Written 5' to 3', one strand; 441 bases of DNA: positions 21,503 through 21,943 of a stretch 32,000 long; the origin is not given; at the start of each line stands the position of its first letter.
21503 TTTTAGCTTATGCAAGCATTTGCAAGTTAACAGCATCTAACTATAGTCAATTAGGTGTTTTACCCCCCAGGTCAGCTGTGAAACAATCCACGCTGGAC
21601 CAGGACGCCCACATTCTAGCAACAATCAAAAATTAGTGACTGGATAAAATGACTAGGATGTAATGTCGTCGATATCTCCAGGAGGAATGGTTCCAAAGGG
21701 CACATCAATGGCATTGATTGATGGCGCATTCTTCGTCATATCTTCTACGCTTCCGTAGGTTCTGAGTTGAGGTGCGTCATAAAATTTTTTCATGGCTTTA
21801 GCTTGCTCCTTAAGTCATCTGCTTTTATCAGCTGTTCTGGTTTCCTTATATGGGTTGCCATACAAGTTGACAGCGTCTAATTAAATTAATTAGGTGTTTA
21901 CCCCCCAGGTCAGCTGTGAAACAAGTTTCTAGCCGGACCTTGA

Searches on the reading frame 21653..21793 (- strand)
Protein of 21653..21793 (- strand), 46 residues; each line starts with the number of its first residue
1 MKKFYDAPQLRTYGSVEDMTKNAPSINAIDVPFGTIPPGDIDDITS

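Call 6: search_protein_families(library=ncbifam, proteins=[window:21653-21793:-], max_evalue=0.01)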
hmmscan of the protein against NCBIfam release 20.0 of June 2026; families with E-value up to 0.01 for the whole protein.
window:21653-21793:- (46 aa): 1 family
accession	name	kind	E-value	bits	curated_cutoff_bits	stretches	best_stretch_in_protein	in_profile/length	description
NF033528.1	lasso_cyano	subfamily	9e-08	32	33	1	1-21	1-21/35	lasso peptide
